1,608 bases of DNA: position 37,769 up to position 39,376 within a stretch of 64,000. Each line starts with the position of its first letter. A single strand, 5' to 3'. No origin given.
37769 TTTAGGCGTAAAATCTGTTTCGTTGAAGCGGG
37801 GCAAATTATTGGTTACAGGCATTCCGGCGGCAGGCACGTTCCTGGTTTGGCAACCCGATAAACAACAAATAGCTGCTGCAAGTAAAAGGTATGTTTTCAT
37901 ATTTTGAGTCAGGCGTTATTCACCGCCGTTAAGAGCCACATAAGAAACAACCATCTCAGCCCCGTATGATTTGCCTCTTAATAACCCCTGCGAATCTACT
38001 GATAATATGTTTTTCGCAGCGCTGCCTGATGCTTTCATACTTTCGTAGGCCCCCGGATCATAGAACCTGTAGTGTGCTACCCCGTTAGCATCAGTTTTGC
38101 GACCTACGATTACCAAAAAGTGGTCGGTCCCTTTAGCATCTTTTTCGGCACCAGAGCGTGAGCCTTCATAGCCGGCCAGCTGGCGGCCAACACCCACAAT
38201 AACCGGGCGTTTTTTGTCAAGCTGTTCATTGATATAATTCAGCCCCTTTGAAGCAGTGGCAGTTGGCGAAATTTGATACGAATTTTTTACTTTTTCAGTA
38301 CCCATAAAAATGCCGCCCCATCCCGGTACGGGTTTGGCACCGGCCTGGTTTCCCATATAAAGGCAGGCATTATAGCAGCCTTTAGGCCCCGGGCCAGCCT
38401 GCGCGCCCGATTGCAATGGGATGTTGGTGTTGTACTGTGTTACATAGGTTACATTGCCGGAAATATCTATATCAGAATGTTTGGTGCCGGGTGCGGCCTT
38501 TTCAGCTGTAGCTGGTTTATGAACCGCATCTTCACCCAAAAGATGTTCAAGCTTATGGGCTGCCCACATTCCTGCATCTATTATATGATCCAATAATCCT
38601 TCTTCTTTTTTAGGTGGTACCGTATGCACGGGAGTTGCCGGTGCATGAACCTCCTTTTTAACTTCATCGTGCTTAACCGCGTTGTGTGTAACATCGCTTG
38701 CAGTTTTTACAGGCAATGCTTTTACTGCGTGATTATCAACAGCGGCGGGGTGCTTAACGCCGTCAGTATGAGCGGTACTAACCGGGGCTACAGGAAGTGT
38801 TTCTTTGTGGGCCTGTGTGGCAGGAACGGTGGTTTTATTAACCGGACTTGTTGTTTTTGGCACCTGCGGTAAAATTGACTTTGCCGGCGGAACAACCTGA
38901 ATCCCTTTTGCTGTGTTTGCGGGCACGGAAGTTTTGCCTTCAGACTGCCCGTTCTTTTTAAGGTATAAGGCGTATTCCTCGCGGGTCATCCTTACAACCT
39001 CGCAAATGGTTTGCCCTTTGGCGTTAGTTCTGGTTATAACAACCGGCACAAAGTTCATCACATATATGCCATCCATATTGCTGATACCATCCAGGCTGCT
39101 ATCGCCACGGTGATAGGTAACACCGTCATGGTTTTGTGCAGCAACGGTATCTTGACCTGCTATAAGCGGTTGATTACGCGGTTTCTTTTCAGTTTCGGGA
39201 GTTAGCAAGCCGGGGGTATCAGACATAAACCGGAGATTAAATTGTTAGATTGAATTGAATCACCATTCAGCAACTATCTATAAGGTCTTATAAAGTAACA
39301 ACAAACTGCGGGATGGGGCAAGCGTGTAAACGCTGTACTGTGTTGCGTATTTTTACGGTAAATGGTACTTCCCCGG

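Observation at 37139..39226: Signal-less papain-fold Cys/His protein followed by a lipoprotein: candidate orphan effector-immunity pair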

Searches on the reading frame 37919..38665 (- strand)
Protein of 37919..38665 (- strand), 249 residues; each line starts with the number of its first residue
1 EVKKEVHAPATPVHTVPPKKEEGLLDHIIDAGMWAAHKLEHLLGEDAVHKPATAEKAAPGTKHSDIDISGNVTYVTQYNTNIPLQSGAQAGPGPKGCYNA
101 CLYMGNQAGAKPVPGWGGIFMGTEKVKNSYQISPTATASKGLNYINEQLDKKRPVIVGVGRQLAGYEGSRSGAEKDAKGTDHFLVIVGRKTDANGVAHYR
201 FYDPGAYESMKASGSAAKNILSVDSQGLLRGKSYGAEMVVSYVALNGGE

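Call 108: find_related_loci(query=window:37919-38665:-, collection=viral_contigs, flank=6000)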
Query window:37919-38665:- (249 aa) in viral_contigs; peptide patterns used: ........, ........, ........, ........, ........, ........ (x = any residue, [..] = any of these).
3 stretches matched a pattern, but none encodes a relative of the query by tblastn (E <= 1e-3).

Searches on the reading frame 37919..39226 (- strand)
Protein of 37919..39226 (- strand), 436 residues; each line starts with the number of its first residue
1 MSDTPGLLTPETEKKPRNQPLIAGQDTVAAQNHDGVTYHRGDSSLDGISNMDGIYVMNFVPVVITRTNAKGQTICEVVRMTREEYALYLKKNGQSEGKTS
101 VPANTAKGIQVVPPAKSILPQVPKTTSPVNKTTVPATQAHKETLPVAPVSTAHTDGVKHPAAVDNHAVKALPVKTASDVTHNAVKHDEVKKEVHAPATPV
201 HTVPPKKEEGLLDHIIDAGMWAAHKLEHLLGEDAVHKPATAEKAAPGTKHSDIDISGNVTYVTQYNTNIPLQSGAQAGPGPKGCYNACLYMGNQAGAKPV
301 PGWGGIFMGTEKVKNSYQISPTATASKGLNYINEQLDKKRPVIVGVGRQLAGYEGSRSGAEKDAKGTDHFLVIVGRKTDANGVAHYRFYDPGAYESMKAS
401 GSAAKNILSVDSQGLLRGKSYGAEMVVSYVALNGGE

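Call 3: search_protein_families(library=pfam, proteins=[window:37919-39226:-], max_evalue=1)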
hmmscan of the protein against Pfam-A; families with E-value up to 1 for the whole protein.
window:37919-39226:- (436 aa): 0 families

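Call 4: search_protein_families(library=ncbifam, proteins=[window:37919-39226:-], max_evalue=1)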
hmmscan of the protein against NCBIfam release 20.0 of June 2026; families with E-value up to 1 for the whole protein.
window:37919-39226:- (436 aa): 0 families

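Call 5: search_solved_structures(query=window:37919-39226:-, max_evalue=10, show_alignments=2)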
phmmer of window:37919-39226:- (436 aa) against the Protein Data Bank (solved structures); distinct sequences matched with E-value up to 10: 2.
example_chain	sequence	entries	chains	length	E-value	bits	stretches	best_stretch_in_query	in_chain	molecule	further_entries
9jdd_A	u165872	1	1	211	1.6e-13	53.6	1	245-421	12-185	Peptidase C39-like domain-containing protein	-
9jg8_C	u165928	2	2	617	1.4e-12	50.4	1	239-421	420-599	Peptidase C39-like domain-containing protein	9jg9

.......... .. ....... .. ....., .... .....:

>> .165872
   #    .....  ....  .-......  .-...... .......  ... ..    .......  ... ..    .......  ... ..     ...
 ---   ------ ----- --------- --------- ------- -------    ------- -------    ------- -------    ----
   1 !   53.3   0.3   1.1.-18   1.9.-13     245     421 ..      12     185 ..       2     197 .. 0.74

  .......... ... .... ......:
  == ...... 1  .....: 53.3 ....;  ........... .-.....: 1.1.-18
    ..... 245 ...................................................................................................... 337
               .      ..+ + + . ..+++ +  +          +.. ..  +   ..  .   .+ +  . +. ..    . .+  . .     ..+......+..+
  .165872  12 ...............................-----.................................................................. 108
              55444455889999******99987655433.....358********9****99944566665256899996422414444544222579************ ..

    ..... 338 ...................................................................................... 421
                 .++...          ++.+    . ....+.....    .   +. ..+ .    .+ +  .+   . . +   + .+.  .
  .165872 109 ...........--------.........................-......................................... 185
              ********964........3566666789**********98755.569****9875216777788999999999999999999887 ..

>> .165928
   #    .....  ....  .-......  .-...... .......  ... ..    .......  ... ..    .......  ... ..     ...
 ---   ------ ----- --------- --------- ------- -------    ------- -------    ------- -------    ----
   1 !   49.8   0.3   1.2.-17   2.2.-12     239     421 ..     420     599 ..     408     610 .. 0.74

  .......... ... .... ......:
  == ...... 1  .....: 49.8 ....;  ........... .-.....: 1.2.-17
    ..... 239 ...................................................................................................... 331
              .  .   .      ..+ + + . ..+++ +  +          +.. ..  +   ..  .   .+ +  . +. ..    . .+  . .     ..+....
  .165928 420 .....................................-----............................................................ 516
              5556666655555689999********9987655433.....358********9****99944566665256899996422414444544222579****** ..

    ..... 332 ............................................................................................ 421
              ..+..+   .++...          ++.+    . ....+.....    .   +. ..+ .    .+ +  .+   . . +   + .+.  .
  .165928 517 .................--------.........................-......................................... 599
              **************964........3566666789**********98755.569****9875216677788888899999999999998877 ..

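Call 7: find_homologous_proteins(query=window:37919-39226:-)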
Query window:37919-39226:- (436 aa): 1 proteins with E <= 0.001 among 7954 candidates.
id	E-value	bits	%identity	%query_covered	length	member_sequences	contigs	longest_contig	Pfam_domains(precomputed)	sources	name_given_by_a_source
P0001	2.3e-290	980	100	100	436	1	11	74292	-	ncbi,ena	-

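Call 10: find_encoding_contigs(protein=window:37919-39226:-, flank=10000, max_places=6)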
Protein window:37919-39226:- (436 aa): 10 contigs read that carry it; 6 places shown.
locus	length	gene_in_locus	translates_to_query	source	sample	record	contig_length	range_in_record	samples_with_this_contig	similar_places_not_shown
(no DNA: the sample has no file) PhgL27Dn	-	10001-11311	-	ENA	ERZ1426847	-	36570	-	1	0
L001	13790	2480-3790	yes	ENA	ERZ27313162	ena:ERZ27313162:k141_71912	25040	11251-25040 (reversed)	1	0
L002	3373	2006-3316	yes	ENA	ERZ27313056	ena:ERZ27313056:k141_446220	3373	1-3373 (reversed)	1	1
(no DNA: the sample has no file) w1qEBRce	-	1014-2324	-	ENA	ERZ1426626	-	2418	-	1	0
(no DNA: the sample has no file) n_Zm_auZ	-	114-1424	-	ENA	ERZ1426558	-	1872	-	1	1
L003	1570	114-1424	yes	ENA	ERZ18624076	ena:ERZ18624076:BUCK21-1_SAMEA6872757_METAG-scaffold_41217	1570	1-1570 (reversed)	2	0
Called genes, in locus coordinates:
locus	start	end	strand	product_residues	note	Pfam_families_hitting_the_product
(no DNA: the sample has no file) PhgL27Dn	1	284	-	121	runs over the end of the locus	PF07291:MauE (weak), PF13564:DoxX_2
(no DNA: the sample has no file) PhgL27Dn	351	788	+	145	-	PF01638:HxlR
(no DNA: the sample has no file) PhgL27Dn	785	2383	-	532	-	PF18962:Por_Secre_tail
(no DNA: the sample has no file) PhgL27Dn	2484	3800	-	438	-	PF00875:DNA_photolyase, PF03441:FAD_binding_7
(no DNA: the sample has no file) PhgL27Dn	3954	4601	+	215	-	PF04127:DFP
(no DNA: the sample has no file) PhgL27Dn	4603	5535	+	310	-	PF16119:DUF4835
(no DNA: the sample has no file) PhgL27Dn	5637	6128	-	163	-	PF00583:Acetyltransf_1, PF13673:Acetyltransf_10, PF13508:Acetyltransf_7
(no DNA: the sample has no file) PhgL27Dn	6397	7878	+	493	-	-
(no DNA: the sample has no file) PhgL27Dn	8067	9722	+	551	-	PF00171:Aldedh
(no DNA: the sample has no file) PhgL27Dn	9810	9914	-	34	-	-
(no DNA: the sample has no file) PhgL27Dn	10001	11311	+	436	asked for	-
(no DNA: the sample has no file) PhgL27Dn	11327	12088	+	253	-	-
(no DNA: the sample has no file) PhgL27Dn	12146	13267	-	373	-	PF16670:PI-PLC-C1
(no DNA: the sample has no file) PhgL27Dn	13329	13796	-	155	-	-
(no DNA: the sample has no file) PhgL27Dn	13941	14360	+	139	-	-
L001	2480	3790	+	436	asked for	-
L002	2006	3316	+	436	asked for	-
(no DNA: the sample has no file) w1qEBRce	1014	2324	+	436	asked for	-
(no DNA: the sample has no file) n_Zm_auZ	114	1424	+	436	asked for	-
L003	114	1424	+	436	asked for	-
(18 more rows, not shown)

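Call 19: search_protein_families(library=padloc, proteins=[window:37919-39226:-], max_evalue=1)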
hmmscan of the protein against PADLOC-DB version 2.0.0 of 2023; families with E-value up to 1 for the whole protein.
window:37919-39226:- (436 aa): 0 families

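Call 20: search_protein_families(library=phrogs, proteins=[window:37919-39226:-], max_evalue=1)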
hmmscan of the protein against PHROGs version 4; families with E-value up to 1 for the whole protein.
window:37919-39226:- (436 aa): 0 families

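Call 21: search_protein_representatives(protein=window:37919-39226:-)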
Query: 436 residues. Proteins with E-value up to 0.001 (for the whole library): 315; up to 1e-10: 10; up to 1e-30: 1. The best 150 are listed.
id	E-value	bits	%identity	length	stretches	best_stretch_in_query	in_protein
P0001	7.3e-291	980.4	100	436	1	1-436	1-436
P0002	2.7e-17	79.2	34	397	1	255-433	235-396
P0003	2.0e-16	76.3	39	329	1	253-433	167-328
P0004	2.7e-14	69.3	41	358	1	259-433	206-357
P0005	5.5e-14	68.3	41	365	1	262-430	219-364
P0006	7.8e-14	67.8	38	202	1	257-433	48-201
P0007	1.7e-13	66.7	38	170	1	252-422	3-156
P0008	2.9e-11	59.4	40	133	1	319-424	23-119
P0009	6.2e-11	58.3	34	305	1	254-420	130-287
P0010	9.2e-11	57.7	37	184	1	274-411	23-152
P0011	1.3e-10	57.2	36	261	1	274-395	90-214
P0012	2.3e-10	56.4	38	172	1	283-423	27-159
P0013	3.0e-10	56.0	36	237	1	271-413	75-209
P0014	3.2e-10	55.9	34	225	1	283-429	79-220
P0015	3.6e-10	55.7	36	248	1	270-415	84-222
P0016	4.6e-10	55.4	34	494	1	275-430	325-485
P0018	5.8e-10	55.1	37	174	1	1-129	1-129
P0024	4.8e-09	52.0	36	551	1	272-417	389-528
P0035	1.4e-08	50.5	35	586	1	277-413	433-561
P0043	2.0e-08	50.0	34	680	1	251-423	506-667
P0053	3.8e-08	49.0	38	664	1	283-423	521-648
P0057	4.1e-08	48.9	36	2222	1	280-433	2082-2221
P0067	6.9e-08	48.2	30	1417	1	239-418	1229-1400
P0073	8.8e-08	47.9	34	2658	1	249-434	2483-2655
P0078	1.1e-07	47.5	35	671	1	249-420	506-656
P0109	7.3e-07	44.8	37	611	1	281-407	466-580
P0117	1.1e-06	44.2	32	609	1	251-420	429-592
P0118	1.2e-06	44.1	36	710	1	237-420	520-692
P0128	2.2e-06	43.3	36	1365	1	1-107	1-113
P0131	2.7e-06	43.0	38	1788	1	277-420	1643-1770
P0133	3.0e-06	42.8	32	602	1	251-420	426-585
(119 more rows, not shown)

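Call 24: search_protein_families(library=pfam, proteins=[P0057, P0073, P0067, P0131, P0128], max_evalue=0.01)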
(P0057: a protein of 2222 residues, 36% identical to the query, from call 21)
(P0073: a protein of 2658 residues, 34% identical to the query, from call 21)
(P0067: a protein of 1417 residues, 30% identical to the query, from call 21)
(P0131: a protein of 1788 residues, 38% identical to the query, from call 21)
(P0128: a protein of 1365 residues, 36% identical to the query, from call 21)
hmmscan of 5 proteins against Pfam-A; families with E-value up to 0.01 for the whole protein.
P0057 (2222 aa): 3 families
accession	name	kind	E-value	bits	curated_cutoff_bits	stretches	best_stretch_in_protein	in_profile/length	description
PF05593.20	RHS_repeat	-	1.4e-16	60.8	22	1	1280-1307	11-38/38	RHS Repeat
PF03534.18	SpvB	-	1.6e-13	50.9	22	1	109-342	3-248/287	Salmonella virulence plasmid 65kDa B protein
PF13517.12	FG-GAP_3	-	2.8e-09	37.9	26.9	1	661-723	1-61/61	FG-GAP-like repeat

P0073 (2658 aa): 2 families
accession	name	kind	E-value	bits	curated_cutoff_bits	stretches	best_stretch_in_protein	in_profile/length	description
PF05593.20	RHS_repeat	-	9.2e-19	67.8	22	1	1516-1546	1-31/38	RHS Repeat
PF20041.5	DUF6443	-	1.2e-06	29.3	27.8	1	310-388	14-89/137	Domain of unknown function (DUF6443)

P0067 (1417 aa): 1 family
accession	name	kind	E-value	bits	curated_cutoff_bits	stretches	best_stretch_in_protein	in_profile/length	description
PF08239.17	SH3_3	-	7.9e-05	23.2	27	1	287-331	2-50/54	Bacterial SH3 domain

P0131 (1788 aa): 1 family
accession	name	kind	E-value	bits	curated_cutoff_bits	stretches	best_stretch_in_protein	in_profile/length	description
PF11860.13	Muramidase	-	3.4e-18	67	22.3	1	1439-1612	4-172/175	N-acetylmuramidase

P0128 (1365 aa): 2 families
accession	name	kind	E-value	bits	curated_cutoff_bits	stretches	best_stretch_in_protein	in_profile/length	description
PF15649.12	Tox-REase-7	-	0.00014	22.5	25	1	1260-1303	20-64/84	Restriction endonuclease fold toxin 7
PF04513.17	Baculo_PEP_C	-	0.0033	17.9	38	0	621-693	29-104/140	Baculovirus polyhedron envelope protein, PEP, C terminus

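Call 28: search_solved_structures(query=P0117, max_evalue=0.001, show_alignments=1)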
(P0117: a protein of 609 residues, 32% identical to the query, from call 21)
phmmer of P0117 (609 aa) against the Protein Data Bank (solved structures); distinct sequences matched with E-value up to 0.001: 4.
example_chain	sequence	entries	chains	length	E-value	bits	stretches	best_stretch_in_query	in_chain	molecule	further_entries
9jdd_A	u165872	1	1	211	8e-32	113.7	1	418-607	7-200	Peptidase C39-like domain-containing protein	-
9jg8_C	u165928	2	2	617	1.1e-30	109.9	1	417-607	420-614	Peptidase C39-like domain-containing protein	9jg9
3d3d_A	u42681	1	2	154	2.3e-15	59.3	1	234-382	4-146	Lysozyme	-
1am7_A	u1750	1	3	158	2.4e-15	59.2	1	234-382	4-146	LYSOZYME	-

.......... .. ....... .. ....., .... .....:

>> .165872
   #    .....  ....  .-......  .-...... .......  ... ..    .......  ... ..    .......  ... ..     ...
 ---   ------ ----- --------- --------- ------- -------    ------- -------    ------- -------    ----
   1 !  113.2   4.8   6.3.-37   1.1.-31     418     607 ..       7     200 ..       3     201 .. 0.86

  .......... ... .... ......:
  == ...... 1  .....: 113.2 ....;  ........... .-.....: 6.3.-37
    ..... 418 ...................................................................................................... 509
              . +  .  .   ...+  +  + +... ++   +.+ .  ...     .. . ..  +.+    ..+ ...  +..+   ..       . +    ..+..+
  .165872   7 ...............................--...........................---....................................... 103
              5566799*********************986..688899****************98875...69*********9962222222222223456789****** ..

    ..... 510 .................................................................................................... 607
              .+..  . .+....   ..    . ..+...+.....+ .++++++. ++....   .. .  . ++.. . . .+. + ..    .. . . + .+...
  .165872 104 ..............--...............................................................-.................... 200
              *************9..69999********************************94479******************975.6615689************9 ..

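Call 29: search_protein_families(library=pfam, proteins=[P0117, P0109, P0133, P0035, P0043, P0053, P0078, P0118, P0016, P0024], max_evalue=0.01)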
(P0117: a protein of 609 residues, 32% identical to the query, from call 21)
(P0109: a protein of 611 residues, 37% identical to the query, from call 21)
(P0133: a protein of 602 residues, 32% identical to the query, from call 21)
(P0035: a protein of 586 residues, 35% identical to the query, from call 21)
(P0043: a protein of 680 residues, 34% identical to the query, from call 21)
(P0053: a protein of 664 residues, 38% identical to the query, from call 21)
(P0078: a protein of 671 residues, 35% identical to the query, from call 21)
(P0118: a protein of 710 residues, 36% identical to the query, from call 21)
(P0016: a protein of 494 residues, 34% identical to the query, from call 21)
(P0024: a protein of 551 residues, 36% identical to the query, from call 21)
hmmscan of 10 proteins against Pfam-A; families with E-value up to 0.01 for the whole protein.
P0117 (609 aa): 0 families

P0109 (611 aa): 3 families
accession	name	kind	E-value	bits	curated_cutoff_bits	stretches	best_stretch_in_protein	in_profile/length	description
PF08239.17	SH3_3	-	3.1e-14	53.3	27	1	355-405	1-53/54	Bacterial SH3 domain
PF06347.19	SH3_4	-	0.00024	21.2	24.1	1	355-398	3-47/56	Bacterial SH3 domain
PF16754.10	Pesticin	-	0.0012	19.3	25.8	1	128-188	30-86/156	Bacterial toxin homologue of phage lysozyme, C-term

P0133 (602 aa): 0 families

P0035 (586 aa): 1 family
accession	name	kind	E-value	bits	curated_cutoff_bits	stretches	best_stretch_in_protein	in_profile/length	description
PF13529.12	Peptidase_C39_2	-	0.0019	19.2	24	0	481-539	85-142/143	Peptidase_C39 like family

P0043 (680 aa): 0 families

P0053 (664 aa): 3 families
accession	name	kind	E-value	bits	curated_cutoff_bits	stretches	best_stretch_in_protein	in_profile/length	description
PF08239.17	SH3_3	-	5.9e-14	52.4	27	1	384-433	2-53/54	Bacterial SH3 domain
PF16754.10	Pesticin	-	1.8e-06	28.4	25.8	1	169-231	30-88/156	Bacterial toxin homologue of phage lysozyme, C-term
PF06347.19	SH3_4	-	0.00061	19.9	24.1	1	384-431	4-52/56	Bacterial SH3 domain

P0078 (671 aa): 2 families
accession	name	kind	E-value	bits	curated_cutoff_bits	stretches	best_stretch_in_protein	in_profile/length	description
PF01476.26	LysM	-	1.7e-12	47.5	20.9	1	113-149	1-35/43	LysM domain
PF14399.12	BtrH_N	-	0.0051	17.5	29.7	0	565-623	67-129/134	Butirosin biosynthesis protein H, N-terminal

P0118 (710 aa): 1 family
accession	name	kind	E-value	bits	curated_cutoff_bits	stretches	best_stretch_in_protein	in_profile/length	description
PF00182.24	Glyco_hydro_19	-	0.0045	17.3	25.5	1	405-448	97-140/232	Chitinase class I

P0016 (494 aa): 1 family
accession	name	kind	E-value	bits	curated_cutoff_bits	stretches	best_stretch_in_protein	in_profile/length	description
PF00191.25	Annexin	-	2.6e-05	24.6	25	1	198-252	3-55/66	Annexin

P0024 (551 aa): 7 families
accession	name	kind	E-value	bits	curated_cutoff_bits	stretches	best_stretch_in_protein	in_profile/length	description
PF21277.2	T6SS_VgrG3-like_C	-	2.9e-54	184.3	27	1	148-340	1-182/183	Type VI secretion system spike protein VgrG3-like, C-terminal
PF01476.26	LysM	-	6.6e-35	119.2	20.9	2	7-50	1-43/43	LysM domain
PF23472.1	LysM2_CERK1_LYK3_4_5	-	6.7e-09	36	27.4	1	77-121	7-54/56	LYK3/4/5 LysM2 domain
PF23473.1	LysM3_LYK4_5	-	2.4e-08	34.3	29.3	0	77-121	4-47/48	LYK4/5 LysM3 domain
PF23446.1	LysM1_NFP_LYK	-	2.7e-06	28.6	36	0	85-121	17-54/60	NFP/LYK LysM1 domain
PF23577.1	LysM_RLK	-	0.0022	18.4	27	0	7-29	3-24/44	LysM domain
PF00570.28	HRDC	-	0.0051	17.2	23.8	0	3-37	20-54/68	HRDC domain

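Call 39: find_encoding_contigs(protein=P0128, flank=10000, max_places=3)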
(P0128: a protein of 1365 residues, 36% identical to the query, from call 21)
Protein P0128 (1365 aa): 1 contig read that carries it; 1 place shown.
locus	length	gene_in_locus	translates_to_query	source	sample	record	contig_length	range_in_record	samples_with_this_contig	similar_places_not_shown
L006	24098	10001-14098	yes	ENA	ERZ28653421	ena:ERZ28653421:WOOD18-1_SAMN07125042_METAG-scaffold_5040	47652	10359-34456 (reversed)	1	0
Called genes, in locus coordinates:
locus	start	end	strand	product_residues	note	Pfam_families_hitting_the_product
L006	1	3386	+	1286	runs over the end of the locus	-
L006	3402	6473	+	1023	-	-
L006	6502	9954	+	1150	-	-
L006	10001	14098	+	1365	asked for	-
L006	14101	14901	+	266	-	-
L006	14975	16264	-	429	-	PF00004:AAA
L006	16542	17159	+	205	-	-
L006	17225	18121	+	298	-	-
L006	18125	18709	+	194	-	PF01755:Glyco_transf_25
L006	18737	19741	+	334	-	-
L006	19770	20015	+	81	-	-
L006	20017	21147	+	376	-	PF00534:Glycos_transf_1 (faint)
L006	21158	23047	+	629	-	PF19268:CIS_TMP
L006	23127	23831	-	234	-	PF05257:CHAP, PF09374:PG_binding_3 (faint), PF01471:PG_binding_1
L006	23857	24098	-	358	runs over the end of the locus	-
